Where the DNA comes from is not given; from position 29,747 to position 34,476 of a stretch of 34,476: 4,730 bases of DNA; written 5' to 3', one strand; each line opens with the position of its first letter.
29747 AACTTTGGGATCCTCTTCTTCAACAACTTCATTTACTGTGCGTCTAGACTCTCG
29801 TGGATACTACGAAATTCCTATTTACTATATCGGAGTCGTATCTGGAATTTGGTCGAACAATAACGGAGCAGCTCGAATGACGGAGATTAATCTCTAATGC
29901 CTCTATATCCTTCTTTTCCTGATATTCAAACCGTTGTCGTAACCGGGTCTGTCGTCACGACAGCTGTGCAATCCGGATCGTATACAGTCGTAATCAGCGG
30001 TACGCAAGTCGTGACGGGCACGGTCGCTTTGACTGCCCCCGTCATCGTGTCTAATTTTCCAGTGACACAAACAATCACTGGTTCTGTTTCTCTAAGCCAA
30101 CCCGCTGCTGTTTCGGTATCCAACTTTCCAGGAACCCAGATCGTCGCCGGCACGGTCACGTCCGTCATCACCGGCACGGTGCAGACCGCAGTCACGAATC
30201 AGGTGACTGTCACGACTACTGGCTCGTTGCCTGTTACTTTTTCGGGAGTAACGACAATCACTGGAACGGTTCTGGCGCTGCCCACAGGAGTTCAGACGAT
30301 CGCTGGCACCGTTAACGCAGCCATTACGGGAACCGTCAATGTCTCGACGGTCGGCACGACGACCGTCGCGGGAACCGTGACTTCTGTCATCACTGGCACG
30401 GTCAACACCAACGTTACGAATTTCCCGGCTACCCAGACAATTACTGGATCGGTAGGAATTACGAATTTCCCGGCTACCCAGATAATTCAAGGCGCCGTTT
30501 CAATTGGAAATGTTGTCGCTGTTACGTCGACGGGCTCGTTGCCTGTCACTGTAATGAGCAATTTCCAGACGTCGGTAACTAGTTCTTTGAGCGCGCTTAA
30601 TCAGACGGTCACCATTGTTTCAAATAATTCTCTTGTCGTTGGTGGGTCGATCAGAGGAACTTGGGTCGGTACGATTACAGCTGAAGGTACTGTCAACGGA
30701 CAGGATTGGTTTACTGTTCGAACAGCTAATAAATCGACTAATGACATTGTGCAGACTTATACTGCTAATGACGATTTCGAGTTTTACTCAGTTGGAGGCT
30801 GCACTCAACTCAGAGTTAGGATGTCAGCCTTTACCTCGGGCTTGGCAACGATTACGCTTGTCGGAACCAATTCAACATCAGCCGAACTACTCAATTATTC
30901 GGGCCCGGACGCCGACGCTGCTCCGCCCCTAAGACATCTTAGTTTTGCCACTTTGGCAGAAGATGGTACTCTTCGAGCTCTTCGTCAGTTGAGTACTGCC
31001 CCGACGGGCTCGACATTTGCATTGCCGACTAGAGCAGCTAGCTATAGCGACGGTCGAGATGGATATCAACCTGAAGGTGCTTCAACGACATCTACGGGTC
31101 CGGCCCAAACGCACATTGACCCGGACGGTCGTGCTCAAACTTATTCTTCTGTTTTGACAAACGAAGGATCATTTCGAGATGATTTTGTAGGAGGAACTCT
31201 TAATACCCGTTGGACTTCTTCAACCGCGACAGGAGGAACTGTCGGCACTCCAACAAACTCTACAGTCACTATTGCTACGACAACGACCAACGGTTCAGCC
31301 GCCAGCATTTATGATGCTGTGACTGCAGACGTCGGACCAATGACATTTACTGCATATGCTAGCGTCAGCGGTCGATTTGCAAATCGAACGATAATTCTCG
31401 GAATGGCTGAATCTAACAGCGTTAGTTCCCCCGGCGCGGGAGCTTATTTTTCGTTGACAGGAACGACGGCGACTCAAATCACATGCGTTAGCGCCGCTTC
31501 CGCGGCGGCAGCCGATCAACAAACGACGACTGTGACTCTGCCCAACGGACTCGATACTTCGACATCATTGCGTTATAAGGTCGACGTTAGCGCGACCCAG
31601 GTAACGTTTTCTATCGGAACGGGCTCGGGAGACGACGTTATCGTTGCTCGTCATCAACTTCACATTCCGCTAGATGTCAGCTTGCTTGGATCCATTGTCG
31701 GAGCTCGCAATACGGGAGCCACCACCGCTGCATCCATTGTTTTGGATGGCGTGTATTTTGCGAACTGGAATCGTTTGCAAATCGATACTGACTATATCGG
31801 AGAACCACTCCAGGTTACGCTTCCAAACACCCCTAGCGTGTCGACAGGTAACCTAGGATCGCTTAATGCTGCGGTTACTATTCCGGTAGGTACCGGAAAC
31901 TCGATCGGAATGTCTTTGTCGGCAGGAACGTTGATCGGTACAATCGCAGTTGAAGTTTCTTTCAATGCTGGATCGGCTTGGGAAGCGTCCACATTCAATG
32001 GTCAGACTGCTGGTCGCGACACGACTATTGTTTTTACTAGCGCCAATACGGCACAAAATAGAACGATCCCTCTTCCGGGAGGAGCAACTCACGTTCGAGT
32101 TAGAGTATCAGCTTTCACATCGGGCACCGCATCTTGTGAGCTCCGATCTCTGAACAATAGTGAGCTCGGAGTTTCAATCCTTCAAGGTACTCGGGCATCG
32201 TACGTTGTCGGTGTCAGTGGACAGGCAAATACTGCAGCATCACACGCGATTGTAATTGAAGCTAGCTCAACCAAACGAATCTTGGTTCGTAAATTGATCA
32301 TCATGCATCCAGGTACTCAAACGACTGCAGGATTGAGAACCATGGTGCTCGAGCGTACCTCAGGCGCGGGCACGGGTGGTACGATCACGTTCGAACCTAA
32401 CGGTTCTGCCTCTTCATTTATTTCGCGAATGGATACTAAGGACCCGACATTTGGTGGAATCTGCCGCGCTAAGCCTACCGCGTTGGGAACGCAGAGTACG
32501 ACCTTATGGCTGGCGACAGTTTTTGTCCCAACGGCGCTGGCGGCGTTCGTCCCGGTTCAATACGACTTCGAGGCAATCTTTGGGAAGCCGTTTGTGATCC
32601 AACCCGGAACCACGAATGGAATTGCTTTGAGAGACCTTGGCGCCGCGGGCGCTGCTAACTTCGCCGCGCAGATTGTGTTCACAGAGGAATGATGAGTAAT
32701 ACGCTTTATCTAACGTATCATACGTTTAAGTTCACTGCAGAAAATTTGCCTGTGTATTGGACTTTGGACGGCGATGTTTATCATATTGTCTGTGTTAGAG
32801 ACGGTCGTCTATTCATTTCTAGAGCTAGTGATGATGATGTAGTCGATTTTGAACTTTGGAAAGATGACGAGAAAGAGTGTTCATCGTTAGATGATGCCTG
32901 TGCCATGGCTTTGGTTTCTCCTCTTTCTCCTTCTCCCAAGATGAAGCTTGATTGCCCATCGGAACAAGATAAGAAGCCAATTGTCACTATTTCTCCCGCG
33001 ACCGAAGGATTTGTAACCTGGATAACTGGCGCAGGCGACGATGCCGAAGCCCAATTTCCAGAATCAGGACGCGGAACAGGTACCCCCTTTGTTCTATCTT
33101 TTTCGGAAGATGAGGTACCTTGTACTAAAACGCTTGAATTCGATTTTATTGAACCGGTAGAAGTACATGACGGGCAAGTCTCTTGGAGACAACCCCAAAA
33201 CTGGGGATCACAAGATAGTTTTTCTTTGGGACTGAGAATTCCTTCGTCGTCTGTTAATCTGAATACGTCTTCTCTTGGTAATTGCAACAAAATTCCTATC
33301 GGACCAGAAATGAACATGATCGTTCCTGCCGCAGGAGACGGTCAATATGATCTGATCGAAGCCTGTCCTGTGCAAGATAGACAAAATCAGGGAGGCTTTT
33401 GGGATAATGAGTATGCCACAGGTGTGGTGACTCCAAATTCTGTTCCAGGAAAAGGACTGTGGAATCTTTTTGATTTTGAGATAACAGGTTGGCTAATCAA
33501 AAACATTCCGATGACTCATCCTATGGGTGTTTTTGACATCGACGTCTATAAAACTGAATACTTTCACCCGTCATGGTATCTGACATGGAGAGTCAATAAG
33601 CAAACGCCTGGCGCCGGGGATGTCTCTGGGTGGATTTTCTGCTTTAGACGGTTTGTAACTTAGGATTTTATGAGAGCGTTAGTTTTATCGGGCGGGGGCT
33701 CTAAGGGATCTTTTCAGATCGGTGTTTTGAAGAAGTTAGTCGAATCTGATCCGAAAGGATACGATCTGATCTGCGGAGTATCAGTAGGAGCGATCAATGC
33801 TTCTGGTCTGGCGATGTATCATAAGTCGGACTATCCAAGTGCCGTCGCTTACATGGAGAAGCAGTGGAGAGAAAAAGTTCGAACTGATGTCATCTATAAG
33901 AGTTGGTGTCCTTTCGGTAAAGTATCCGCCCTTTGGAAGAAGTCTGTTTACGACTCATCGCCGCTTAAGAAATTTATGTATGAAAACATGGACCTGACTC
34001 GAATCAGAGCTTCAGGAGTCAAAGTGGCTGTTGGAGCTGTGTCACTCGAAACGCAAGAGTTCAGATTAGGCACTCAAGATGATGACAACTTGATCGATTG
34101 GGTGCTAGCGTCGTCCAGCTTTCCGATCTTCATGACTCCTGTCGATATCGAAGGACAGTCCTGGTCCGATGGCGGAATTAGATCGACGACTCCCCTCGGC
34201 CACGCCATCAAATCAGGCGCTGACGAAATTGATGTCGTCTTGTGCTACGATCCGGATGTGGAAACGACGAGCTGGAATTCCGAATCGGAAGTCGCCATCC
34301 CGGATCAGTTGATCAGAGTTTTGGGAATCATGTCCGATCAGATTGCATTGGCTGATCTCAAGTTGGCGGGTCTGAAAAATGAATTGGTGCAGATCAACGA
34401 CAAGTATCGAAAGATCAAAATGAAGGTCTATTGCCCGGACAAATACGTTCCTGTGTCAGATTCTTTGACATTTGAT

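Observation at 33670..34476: Phage-encoded patatin-like phospholipase immediately downstream of the tail-fibre operon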

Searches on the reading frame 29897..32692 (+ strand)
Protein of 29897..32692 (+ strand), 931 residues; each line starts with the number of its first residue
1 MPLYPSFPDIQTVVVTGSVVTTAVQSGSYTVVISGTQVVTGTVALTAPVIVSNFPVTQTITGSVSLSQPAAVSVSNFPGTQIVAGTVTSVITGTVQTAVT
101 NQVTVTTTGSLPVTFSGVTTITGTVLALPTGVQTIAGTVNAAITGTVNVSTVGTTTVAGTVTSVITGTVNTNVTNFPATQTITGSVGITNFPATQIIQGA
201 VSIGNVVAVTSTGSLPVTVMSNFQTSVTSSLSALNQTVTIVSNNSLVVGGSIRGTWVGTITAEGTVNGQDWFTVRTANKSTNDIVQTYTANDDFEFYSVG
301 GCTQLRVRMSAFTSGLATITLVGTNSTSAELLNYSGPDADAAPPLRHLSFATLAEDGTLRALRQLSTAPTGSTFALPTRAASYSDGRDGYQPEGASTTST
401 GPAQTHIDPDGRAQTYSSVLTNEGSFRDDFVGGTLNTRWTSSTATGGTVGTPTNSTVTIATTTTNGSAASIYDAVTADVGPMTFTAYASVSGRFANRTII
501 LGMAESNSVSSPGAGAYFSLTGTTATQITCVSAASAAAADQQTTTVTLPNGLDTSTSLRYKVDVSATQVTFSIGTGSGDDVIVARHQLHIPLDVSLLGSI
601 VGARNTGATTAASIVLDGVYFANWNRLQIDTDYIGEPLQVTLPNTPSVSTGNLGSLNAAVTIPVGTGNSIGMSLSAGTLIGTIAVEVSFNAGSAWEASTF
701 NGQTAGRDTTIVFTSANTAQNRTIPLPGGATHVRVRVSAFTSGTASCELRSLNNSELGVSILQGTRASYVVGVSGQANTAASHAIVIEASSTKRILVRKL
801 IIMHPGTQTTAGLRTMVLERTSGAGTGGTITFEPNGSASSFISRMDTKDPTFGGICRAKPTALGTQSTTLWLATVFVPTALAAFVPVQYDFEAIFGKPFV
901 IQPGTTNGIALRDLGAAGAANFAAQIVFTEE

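Call 12: search_protein_families(library=phrogs, proteins=[window:29897-32692:+], max_evalue=0.001)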
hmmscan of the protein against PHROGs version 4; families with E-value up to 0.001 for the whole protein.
window:29897-32692:+ (931 aa): 0 families

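Call 39: search_protein_families(library=pfam, proteins=[window:29897-32692:+], max_evalue=0.1)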
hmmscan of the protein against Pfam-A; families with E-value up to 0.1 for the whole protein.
window:29897-32692:+ (931 aa): 0 families

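Call 50: search_solved_structures(query=window:29897-32689:+, max_evalue=1)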
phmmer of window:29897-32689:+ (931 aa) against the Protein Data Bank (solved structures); distinct sequences matched with E-value up to 1: 0.

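Call 80: search_dna_similar(query=window:29897-32689:+, collection=phages, mode=protein, max_evalue=0.001, max_rows=25)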
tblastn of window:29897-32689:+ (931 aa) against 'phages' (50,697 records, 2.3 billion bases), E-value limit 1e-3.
Records with a match: 1; places in all: 1; records where one place covers at least 80% of the query: 0.
Best place of each record, by identity: <60% 1.
By first word of the organism name: Caudoviricetes 1.
By host as written in the record: - 1.
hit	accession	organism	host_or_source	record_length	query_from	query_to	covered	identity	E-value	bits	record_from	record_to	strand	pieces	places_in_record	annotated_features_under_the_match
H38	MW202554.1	Caudoviricetes sp.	Manatee Spring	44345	226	334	12%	32.8%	5e-4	50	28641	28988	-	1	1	glycoprotein repeat domain-containing protein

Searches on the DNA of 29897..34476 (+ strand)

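Call 9: search_dna_similar(query=window:29897-34476:+, collection=phages, mode=near)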
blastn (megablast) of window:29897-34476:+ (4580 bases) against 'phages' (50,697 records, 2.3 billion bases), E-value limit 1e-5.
No match.
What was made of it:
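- Tried and rejected: Close nucleotide relatives among 50,697 phage records: none (call 9).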

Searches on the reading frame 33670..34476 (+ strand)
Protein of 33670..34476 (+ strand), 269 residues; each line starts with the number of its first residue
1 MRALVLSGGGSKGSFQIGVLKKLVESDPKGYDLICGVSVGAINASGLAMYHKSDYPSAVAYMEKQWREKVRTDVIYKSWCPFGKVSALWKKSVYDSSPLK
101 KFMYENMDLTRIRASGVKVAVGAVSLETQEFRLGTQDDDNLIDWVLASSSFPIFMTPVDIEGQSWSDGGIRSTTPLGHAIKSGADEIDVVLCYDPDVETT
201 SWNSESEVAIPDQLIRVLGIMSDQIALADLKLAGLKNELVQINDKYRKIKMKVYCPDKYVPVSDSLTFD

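Call 6: search_protein_families(library=pfam, proteins=[window:33670-34476:+], max_evalue=0.01)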
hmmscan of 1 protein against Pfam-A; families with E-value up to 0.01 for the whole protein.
window:33670-34476:+ (269 aa): 1 family
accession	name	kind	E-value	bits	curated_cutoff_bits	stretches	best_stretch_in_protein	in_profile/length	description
PF01734.28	Patatin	-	1.1e-30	107.7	27.7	1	4-180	1-191/191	Patatin-like phospholipase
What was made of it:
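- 33670..34476 (+): Patatin-like lipid acyl-hydrolase gene, codons 1-269 of 291. The stop codon lies 69 nt beyond the window end, at position 34545 in window numbering. Pfam PF01734 E 1.1e-30 (call 6).
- On Patatin / PNPLA domain (PF01734): 107.7 bits against 27.7, E 1.1e-30, profile positions 1-191 of 191 (call 6)
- Checked: This is far beyond chance: Pfam PF01734 Patatin gives E 1.1e-30, 107.7 bits against a gathering score of 27.7, and covers profile positions 1-191 of 191 (call 6).
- Pfam Patatin E 1.1e-30 over the full profile (call 6). The motifs are those of hydrolytic patatins (call 6).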

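Call 7: search_protein_families(library=phrogs, proteins=[window:33670-34476:+], max_evalue=0.01)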
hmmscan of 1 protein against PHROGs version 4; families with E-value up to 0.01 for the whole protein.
window:33670-34476:+ (269 aa): 0 families

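Call 8: search_solved_structures(query=window:33670-34476:+, max_evalue=0.01, show_alignments=3)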
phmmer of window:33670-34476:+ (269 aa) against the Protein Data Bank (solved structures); distinct sequences matched with E-value up to 0.01: 3.
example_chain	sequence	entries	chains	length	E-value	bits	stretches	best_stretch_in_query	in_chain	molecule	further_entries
5fqu_A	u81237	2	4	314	1.8e-07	34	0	3-69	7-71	PATATIN-LIKE PROTEIN, PLPD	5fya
9iom_A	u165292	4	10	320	0.00078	22.1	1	2-58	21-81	cUMP-AMP-activated phospholipase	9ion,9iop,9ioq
8zr9_A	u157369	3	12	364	0.0052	19.4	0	3-176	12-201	CGAMP-activated phospholipase CapV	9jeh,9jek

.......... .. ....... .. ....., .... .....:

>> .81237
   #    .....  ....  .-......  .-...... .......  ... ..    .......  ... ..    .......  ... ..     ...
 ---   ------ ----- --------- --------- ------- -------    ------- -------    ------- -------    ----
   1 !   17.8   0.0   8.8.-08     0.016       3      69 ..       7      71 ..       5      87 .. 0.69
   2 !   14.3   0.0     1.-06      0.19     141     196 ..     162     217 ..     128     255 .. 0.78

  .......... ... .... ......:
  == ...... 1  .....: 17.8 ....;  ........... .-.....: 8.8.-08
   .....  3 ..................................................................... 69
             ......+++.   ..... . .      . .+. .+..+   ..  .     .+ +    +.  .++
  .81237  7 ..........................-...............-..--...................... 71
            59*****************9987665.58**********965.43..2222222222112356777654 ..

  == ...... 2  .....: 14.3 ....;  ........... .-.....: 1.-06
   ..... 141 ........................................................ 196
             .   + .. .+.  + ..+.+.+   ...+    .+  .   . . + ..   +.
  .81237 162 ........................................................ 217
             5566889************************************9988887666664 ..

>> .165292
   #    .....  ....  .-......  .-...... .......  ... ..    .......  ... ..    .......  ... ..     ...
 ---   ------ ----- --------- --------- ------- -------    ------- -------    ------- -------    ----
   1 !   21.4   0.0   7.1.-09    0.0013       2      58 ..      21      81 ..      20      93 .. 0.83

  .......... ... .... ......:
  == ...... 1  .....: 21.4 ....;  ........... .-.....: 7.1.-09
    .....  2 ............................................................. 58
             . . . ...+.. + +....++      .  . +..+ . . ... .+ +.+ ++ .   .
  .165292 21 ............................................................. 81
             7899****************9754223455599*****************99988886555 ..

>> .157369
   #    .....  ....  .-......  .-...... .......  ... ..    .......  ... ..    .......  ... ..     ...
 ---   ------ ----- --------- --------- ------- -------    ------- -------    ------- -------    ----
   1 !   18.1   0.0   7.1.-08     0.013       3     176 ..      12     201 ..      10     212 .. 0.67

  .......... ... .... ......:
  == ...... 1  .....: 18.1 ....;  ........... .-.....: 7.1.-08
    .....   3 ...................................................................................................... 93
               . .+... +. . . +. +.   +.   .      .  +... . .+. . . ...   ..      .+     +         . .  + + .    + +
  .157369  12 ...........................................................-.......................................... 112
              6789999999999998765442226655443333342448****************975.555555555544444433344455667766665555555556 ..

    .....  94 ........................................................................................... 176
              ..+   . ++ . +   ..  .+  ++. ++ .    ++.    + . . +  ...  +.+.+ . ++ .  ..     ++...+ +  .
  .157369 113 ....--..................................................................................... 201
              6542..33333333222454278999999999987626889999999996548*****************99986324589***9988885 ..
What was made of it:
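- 33775..33789 (+): GVSVG nucleophile elbow; the catalytic Ser38 codon is at 33781-33783. The motif aligns to GTSMG of PlpD (call 8).
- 34168..34176 (+): DGG motif with catalytic Asp167. The motif aligns to DGG of PlpD (call 8).
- Checked: In the phmmer alignment to the solved PlpD structure, GVSVGA pairs with GTSMGA and DGG pairs with DGG (call 8).
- The dyad and oxyanion loop align to solved PlpD (call 8).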

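Call 10: search_dna_similar(query=window:33670-34476:+, collection=phages, mode=protein, max_rows=40)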
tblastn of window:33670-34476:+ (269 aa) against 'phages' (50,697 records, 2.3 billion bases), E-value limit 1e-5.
Records with a match: 7; places in all: 7; records where one place covers at least 80% of the query: 3.
Best place of each record, by identity: <60% 7.
By first word of the organism name: Bacteriophage 4; uncultured 1; Rhodothermus 1; Listeria 1.
By host as written in the record: - 5; Rhodothermus marinus 1; Listeria monocytogenes 1.
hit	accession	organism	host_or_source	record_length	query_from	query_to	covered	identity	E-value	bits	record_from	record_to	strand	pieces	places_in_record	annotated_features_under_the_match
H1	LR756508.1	uncultured phage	metagenomic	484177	2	269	100%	26.9%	2e-17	87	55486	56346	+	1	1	record has no annotation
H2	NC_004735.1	Rhodothermus phage RM378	Rhodothermus marinus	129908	7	258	94%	27.0%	1e-11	71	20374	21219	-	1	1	hypothetical protein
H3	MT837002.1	Bacteriophage sp.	human fecal samples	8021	1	216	80%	30.7%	1e-11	70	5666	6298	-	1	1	record has no annotation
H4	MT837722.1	Bacteriophage sp.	human fecal samples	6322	2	216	80%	28.1%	4e-10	66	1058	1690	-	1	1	record has no annotation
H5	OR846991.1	Listeria phage LM 4-11-1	Listeria monocytogenes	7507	3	190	70%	31.8%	6e-12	71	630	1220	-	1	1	record has no annotation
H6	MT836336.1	Bacteriophage sp.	human fecal samples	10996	3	202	74%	26.2%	6e-7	56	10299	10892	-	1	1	record has no annotation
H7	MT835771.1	Bacteriophage sp.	human fecal samples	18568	14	190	66%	27.1%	2e-9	64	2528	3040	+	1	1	record has no annotation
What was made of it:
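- No cultured phage carries a close relative: the only hits in 50,697 phage records are below 32% identity (call 10).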

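Call 26: get_annotated_region(hit=H2, flank=12000)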
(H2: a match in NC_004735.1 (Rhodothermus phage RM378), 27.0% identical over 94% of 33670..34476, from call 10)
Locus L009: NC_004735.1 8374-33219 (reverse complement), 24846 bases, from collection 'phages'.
description: Rhodothermus phage RM378, complete genome.
organism: Rhodothermus phage RM378 (NCBI taxid 148943)
taxonomy: Viruses; Duplodnaviria; Heunggongvirae; Uroviricota; Caudoviricetes
host: Rhodothermus marinus; source: -; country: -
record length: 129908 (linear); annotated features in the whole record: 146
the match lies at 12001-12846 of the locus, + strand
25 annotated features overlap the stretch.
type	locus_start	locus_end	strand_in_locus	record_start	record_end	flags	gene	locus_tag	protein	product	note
CDS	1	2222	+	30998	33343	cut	-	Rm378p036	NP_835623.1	hypothetical protein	-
CDS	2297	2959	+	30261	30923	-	-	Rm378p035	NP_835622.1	deoxyribonucleoside 5' monophosphate phosphatase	-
CDS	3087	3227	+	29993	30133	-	-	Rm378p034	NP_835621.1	hypothetical protein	-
CDS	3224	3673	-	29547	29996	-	-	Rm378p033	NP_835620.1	hypothetical protein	-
CDS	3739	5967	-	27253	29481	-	-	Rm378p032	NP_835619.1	similar to tail sheath protein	-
CDS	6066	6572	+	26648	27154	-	-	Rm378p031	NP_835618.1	tail tube protein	-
CDS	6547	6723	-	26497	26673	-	-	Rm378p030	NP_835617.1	hypothetical protein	-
CDS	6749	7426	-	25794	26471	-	-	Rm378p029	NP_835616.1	hypothetical protein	-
CDS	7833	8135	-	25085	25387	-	-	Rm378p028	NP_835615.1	hypothetical protein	-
CDS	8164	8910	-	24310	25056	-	-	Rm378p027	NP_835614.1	hypothetical protein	-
CDS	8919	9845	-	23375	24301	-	-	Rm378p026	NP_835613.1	hypothetical protein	-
CDS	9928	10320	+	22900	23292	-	-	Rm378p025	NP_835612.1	hypothetical protein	-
CDS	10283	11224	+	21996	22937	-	-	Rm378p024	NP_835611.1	DNA polymerase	-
CDS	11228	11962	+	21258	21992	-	-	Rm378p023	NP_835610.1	hypothetical protein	-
CDS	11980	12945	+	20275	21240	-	-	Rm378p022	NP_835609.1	hypothetical protein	-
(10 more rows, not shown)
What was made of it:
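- Closest known: Rhodothermus phage RM378 protein Rm378p022. Different: It is 321 aa and annotated as hypothetical (call 26).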

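Call 91: get_annotated_region(hit=H1, flank=10000)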
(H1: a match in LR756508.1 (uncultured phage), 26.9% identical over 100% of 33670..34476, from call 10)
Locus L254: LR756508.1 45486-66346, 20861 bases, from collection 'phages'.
description: uncultured phage genome assembly, chromosome: 1.
organism: uncultured phage (NCBI taxid 278008)
taxonomy: Viruses; environmental samples
host: -; source: metagenomic; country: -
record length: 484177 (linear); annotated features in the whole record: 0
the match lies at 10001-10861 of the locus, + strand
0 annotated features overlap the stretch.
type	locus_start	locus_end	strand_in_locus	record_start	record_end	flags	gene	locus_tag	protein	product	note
